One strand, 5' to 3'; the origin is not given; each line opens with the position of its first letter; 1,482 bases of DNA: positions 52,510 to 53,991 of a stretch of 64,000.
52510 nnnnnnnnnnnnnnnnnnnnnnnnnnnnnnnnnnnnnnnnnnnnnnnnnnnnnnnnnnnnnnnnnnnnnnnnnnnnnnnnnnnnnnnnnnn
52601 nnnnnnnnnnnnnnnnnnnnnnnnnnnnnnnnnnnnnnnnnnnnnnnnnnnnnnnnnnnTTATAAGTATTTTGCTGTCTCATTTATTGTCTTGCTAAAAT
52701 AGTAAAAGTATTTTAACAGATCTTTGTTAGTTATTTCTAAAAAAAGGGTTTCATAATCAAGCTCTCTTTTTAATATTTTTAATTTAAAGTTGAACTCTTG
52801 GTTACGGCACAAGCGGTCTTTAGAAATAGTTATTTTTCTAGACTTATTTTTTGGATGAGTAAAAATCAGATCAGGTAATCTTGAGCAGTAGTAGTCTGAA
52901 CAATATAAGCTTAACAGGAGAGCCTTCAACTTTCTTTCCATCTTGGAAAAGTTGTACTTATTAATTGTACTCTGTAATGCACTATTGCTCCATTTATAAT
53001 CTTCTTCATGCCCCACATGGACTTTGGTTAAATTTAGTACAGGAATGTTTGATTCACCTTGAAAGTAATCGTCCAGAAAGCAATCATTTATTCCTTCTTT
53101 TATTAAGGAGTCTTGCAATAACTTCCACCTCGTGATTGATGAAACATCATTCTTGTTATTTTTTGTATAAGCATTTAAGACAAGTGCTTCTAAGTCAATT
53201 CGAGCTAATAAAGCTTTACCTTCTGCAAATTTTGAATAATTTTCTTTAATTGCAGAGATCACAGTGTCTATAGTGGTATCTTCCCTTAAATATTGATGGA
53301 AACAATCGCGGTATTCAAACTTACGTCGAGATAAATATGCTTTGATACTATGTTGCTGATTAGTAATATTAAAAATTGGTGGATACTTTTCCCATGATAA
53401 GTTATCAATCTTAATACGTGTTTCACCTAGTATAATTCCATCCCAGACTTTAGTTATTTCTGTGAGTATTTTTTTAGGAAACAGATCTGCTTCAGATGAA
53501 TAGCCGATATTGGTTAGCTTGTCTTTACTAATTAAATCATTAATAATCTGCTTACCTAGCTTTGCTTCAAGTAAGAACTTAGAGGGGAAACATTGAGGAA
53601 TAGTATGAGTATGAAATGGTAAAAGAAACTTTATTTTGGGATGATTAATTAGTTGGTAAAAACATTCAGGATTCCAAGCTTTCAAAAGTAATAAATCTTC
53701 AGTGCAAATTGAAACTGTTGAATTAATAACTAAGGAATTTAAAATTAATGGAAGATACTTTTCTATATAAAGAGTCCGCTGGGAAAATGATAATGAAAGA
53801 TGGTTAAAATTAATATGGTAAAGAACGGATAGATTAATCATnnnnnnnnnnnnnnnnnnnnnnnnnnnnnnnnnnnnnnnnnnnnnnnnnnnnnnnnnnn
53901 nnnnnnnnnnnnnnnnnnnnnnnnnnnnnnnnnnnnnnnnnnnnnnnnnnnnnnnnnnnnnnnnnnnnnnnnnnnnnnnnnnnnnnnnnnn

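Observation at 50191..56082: Minus-strand operon (TPR, SnoaL-like, isoprenoid-synthase-like, hypothetical, NUDIX, GT4, SDR) lying between the two peptide-modification modules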

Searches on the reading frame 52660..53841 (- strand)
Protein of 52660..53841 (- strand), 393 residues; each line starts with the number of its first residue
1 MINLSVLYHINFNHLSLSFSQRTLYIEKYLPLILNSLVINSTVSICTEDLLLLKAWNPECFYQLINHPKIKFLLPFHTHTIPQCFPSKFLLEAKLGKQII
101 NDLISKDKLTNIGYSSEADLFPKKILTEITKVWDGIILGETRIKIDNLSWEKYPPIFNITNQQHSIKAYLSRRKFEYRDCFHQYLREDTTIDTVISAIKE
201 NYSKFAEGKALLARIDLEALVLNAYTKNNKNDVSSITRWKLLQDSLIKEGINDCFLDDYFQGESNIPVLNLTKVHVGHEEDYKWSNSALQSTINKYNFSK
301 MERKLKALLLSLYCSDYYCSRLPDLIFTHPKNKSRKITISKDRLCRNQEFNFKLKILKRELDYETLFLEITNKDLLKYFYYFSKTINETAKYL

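Call 3: search_protein_families(library=pfam, proteins=[window:52660-53841:-], max_evalue=0.01)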
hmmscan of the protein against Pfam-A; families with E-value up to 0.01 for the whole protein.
window:52660-53841:- (393 aa): 0 families

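Call 4: search_protein_families(library=ncbifam, proteins=[window:52660-53841:-], max_evalue=0.01)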
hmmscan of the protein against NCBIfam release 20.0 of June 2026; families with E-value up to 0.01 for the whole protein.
window:52660-53841:- (393 aa): 0 families

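Call 9: find_homologous_proteins(query=window:52660-53841:-)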
Query window:52660-53841:- (393 aa): 7 proteins with E <= 0.001 among 4106 candidates.
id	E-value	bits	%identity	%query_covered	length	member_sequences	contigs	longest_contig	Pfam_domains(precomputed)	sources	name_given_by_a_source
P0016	2.5e-260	881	100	100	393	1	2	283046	-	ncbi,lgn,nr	ncbi:hypothetical protein HY386_02055 [Candidatus Daviesbacteria bacterium]|nr:hypothetical protein 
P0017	5.3e-225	765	87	100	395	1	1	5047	-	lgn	-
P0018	7.0e-194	663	75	100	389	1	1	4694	-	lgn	-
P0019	2.7e-87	312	42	100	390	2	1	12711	-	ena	-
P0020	1.5e-86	309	40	100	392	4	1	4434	-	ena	-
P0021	2.5e-80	289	40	100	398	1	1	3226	-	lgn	-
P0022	6.7e-57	212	34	95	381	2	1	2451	-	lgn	-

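Call 21: search_solved_structures(query=A1, max_evalue=10)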
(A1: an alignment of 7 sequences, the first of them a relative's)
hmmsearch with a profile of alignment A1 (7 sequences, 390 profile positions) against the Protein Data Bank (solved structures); distinct sequences matched with E-value up to 10: 3.
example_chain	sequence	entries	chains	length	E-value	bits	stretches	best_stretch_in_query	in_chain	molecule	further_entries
6wue_A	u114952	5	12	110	1.4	10.9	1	334-381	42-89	Membrane-associated protein slr1513 | Membrane-associated protein SbtB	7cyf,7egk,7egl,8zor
5o3p_A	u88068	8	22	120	1.7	10.6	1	334-381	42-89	Membrane-associated protein slr1513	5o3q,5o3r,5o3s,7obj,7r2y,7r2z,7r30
7r31_A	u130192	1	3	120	1.7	10.6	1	334-381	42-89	Membrane-associated protein slr1513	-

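Call 23: find_encoding_contigs(protein=P0018, flank=6000, max_places=2)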
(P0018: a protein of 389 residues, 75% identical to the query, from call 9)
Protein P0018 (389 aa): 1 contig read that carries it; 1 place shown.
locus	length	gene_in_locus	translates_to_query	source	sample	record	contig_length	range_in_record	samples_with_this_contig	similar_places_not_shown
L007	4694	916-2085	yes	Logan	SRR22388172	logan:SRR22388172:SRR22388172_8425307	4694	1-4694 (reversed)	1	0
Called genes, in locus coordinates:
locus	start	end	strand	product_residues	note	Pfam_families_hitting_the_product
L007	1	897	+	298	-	?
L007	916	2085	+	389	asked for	-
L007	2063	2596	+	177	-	PF00293:NUDIX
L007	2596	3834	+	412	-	PF20706:GT4-conflict, PF00534:Glycos_transf_1, PF13692:Glyco_trans_1_4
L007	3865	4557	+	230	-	PF00106:adh_short, PF08659:KR, PF13561:adh_short_C2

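Call 24: predict_structure(alignment_id=A1)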
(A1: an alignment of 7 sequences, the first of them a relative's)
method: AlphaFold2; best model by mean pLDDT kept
length: 393 residues; sequences in the alignment: 7
mean_pLDDT: 86.2   pTM: 0.88
mean pLDDT of the five models: 86.2, 83.8, 82.8, 79.5, 71.9
residues with pLDDT >= 90: 220; 70-90: 121; 50-70: 46; < 50: 6
segments of 3 or more residues with pLDDT < 50: 225-230
pLDDT, mean of each block of 10 residues (from residue 1): 90 79 89 93 95 98 97 93 89 96 95 77 88 90 88 91 90 80 85 94 88 77 49 78 95 85 81 81 74 91 96 83 61 66 78 94 93 94 97 96
secondary structure, 60 per line:
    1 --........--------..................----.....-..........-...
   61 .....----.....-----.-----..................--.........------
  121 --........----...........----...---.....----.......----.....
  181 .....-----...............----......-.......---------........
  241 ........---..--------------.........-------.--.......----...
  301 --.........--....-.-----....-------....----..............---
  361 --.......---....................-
elements in order: E3-10 H19-36 E41-45 H47-56 H58-65 E70-74 H86-103 E109-114 H123-130 E135-139 E143-145 E156-160 E165-171 H176-185 H191-205 E210-215 H217-223 H233-248 E268-270 E274-276 H287-293 H303-311 E325-328 E336-339 H344-357 H363-369 H373-392

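Call 26: search_protein_representatives(alignment_id=A1)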
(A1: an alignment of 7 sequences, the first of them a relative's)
Query: 7 sequences, 390 profile positions. Proteins with E-value up to 0.001 (for the whole library): 51; up to 1e-10: 33; up to 1e-30: 17. The best 51 are listed.
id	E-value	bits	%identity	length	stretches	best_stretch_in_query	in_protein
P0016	3.7e-192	654.8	-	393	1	1-390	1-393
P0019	2.7e-172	589.4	-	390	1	1-390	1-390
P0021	2.1e-168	576.6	-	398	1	1-390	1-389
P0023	5.8e-127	440.2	-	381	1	1-390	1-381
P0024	6.2e-125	433.5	-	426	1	1-383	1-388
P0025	2.2e-113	395.4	-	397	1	1-388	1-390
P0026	1.3e-76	274.4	-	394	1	3-365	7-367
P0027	7.8e-73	262.0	-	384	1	3-369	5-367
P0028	4.5e-71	256.2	-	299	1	100-390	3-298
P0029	8.0e-71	255.3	-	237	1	156-390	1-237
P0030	6.9e-68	245.7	-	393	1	2-364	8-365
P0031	4.3e-59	216.7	-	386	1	3-369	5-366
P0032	1.3e-52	195.3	-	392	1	3-365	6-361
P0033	2.2e-51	191.3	-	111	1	1-110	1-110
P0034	6.6e-46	173.3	-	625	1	3-366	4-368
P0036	2.3e-36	141.9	-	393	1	4-347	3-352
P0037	2.1e-30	122.3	-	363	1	3-362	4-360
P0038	9.5e-28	113.5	-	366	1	3-327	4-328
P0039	1.8e-26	109.3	-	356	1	3-319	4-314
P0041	1.8e-19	86.3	-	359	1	3-319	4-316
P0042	9.3e-18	80.6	-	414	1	1-259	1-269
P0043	9.7e-18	80.6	-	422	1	5-286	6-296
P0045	3.0e-15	72.4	-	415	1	2-305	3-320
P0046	5.5e-15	71.5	-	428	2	85-323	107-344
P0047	5.6e-14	68.2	-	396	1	4-384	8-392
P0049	1.2e-12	63.8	-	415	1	3-382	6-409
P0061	7.3e-08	48.1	-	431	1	30-284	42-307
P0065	2.6e-05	39.6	-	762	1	5-271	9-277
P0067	4.5e-05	38.9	-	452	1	38-242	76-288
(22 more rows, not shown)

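Call 29: search_protein_families(library=pfam, proteins=[P0034, P0042, P0043, P0046, P0049, P0061, P0065, P0067, P0026, P0036], max_evalue=0.01)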
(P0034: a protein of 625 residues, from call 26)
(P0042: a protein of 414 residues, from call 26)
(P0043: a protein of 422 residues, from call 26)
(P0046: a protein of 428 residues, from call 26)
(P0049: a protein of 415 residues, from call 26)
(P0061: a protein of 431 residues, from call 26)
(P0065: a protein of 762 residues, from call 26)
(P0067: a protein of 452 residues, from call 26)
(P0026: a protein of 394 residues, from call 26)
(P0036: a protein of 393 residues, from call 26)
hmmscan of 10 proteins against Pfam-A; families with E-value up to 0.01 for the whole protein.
P0034 (625 aa): 1 family
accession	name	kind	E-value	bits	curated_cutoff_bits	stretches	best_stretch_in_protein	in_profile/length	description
PF18765.7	Polbeta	-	0.0047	17.5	26.9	0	376-434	2-58/93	Polymerase beta, Nucleotidyltransferase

P0042 (414 aa): 0 families

P0043 (422 aa): 1 family
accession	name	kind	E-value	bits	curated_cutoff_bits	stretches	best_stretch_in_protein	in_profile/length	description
PF03065.20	Glyco_hydro_57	-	6.1e-07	29.5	21.2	1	38-130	67-163/291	Glycosyl hydrolase family 57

P0046 (428 aa): 0 families

P0049 (415 aa): 0 families

P0061 (431 aa): 0 families

P0065 (762 aa): 1 family
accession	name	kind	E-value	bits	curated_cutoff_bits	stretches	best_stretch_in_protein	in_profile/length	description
PF03065.20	Glyco_hydro_57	-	1.2e-22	81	21.2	1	25-274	39-286/291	Glycosyl hydrolase family 57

P0067 (452 aa): 0 families

P0026 (394 aa): 0 families

P0036 (393 aa): 0 families

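Call 30: fold_search(model_id=the predicted structure, library=pdb)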
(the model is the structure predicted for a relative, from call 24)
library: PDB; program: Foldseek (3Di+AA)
matches with E <= 10: 503; with E <= 0.001: 15
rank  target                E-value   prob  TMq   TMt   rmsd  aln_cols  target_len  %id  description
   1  1k1w                  1.5e-07  1.00  0.47  0.31  11.3       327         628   11  Crystal structure of 4-alpha-glucanotransferase from thermococcus litoralis (released 2003-06-17)
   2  4cmr_A                6.1e-07  1.00  0.45  0.31   6.3       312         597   13  The crystal structure of novel exo-type maltose-forming amylase(Py04_0872) from Pyrococcus sp. ST04 (released 2014-10-22)
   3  4cmr_B                7.1e-07  1.00  0.46  0.32   6.2       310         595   13  The crystal structure of novel exo-type maltose-forming amylase(Py04_0872) from Pyrococcus sp. ST04 (released 2014-10-22)
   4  7e1y_A                6.1e-06  1.00  0.57  0.43   5.1       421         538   12  Staphylothermus marinus amylopullulanase -SmApu (released 2022-02-09)
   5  1k1x_A                7.6e-06  1.00  0.53  0.34   6.5       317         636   12  Crystal structure of 4-alpha-glucanotransferase from thermococcus litoralis (released 2003-06-17)
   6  1k1x_B                8.0e-06  1.00  0.54  0.35   9.3       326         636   14  Crystal structure of 4-alpha-glucanotransferase from thermococcus litoralis (released 2003-06-17)
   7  5kbp_B                1.4e-05  1.00  0.48  0.24   6.8       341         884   11  The crystal structure of an alpha-mannosidase from Enterococcus faecalis V583 (released 2016-07-13)
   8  9jlr_A                1.8e-05  1.00  0.50  0.43  10.7       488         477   11  Crystal structure of GH57 family amylopullulanase from Aquifex aeolicus mutant E256Q in complex with maltopentaose (released 2025-06-04)
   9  9jlr_D                1.6e-04  1.00  0.51  0.42   6.8       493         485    9  Crystal structure of GH57 family amylopullulanase from Aquifex aeolicus mutant E256Q in complex with maltopentaose (released 2025-06-04)
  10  3lvt                  2.0e-04  1.00  0.45  0.23   7.0       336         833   12  The Crystal Structure of a Protein in the Glycosyl Hydrolase Family 38 from Enterococcus faecalis to 2.55A (released 2010-03-16)
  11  5wu7_B                2.2e-04  1.00  0.47  0.36   8.4       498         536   11  Crystal structure of GH57-type branching enzyme from hyperthermophilic archaeon Pyrococcus horikoshii (released 2017-03-08)
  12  5wu7_A                2.5e-04  1.00  0.47  0.37   9.5       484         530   11  Crystal structure of GH57-type branching enzyme from hyperthermophilic archaeon Pyrococcus horikoshii (released 2017-03-08)
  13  9jlt_B                5.3e-04  1.00  0.44  0.38  11.5       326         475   15  GH57 family amylopullulanase D352N mutant from Aquifex aeolicus complex with alpha-cyclodextrin (released 2025-06-04)
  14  7ufr_A                6.9e-04  1.00  0.47  0.21  10.6       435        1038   11  Cryo-EM Structure of Bl_Man38A at 2.7 A (released 2022-11-16)
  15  9jlu_A                8.5e-04  1.00  0.48  0.41  11.2       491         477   10  GH57 family amylopullulanase from Aquifex aeolicus D352N mutant complex with beta-cyclodextrin (released 2025-06-04)
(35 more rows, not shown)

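Call 31: search_protein_families(library=padloc, proteins=[window:52660-53841:-], max_evalue=0.01)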
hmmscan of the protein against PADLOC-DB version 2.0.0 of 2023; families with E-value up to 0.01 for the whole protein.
window:52660-53841:- (393 aa): 0 families

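Call 40: find_related_loci(query=A1, collection=genome_contigs, flank=8000)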
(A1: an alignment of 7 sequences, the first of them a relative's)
Query A1 (393 aa) in genome_contigs; peptide patterns used: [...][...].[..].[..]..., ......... (x = any residue, [..] = any of these).
104 stretches matched a pattern; 3 encode a relative of the query (tblastn E <= 1e-3); 3 distinct loci.
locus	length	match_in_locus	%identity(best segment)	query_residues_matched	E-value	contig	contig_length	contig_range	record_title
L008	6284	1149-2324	40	1-393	3e-95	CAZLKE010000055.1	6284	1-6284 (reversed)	MAG TPA_asm: uncultured Gammaproteobacteria bacterium isolate SRP050083_co1_414 genome assembly, contig: NODE_7050_lengt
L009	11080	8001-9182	37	2-393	9e-81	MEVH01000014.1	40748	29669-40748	MAG: candidate division WWE3 bacterium RIFCSPLOWO2_01_FULL_39_13 rifcsplowo2_01_scaffold_3266, whole genome shotgun sequ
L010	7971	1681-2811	34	1-373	7e-65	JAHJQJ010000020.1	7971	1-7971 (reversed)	MAG: Patescibacteria group bacterium isolate OS_PC_MetaG.mb.105 OS_PC_MetaG.mb.105_k141_137757, whole genome shotgun seq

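Call 44: search_protein_families(library=pfam, proteins=[L009:2037-3071:-, L009:3145-3849:+, L009:3862-4359:+, L009:4703-6028:-, L009:6028-6903:-, L009:6970-8004:+, L009:9185-9697:+, L009:9705-10643:-, L009:376-1518:-], max_evalue=0.001)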
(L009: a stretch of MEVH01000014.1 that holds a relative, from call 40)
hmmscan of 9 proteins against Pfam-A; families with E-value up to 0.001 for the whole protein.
L009:2037-3071:- (344 aa): 0 families

L009:3145-3849:+ (234 aa): 0 families

L009:3862-4359:+ (165 aa): 1 family
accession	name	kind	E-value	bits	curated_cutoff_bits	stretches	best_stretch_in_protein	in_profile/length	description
PF13274.11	SocA_Panacea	-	1.4e-05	26.4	25.7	1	40-132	1-103/113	Antitoxin SocA-like, Panacea domain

L009:4703-6028:- (441 aa): 3 families
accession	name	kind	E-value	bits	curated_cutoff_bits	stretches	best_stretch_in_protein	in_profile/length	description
PF00534.26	Glycos_transf_1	-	1.3e-18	67.5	26.4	1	236-382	10-145/172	Glycosyl transferases group 1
PF13692.12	Glyco_trans_1_4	-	2.5e-16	60.7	27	1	242-381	2-128/142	Glycosyl transferases group 1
PF20706.3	GT4-conflict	-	6.5e-09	35.7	26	1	236-368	192-321/385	Family 4 Glycosyltransferase in conflict systems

L009:6028-6903:- (291 aa): 9 families
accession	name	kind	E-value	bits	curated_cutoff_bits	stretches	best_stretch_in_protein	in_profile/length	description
PF13847.12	Methyltransf_31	-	1.8e-17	63.8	27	1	77-198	3-125/145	Methyltransferase domain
PF08241.18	Methyltransf_11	-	8.6e-16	58.8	21.2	1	82-180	1-95/95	Methyltransferase domain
PF13649.12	Methyltransf_25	-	1.1e-14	55.4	27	1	81-176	1-97/97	Methyltransferase domain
PF08242.18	Methyltransf_12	-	1.8e-09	38.6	30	1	82-178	1-98/98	Methyltransferase domain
PF01209.24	Ubie_methyltran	-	5.5e-09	36.2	20.1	1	75-183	45-154/233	ubiE/COQ5 methyltransferase family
PF13489.12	Methyltransf_23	-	3e-06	27.5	27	1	67-221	13-155/164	Methyltransferase domain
PF05148.21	Methyltransf_8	-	5.2e-06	26.9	27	1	141-183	118-159/219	Hypothetical methyltransferase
PF00891.24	Methyltransf_2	-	2.8e-05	24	22.3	1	58-222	45-206/210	O-methyltransferase domain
PF02390.23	Methyltransf_4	-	3.6e-05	23.7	24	1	80-147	4-74/173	Putative methyltransferase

L009:6970-8004:+ (344 aa): 1 family
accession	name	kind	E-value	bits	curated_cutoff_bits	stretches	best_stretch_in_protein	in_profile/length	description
PF00348.22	polyprenyl_synt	-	3e-11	43.4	27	1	62-278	21-241/251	Polyprenyl synthetase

L009:9185-9697:+ (170 aa): 1 family
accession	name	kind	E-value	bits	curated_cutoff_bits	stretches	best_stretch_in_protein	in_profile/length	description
PF00293.34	NUDIX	-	2.4e-16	60.4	21.1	1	2-108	2-119/134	NUDIX domain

L009:9705-10643:- (312 aa): 2 families
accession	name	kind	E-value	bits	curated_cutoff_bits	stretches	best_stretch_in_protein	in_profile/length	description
PF13408.12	Zn_ribbon_recom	-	2.3e-08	34.7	25.3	1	77-127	1-54/58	Recombinase zinc beta ribbon domain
PF07508.19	Recombinase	-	1.9e-05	25.2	21.1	1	14-60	38-98/102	Recombinase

L009:376-1518:- (380 aa): 0 families
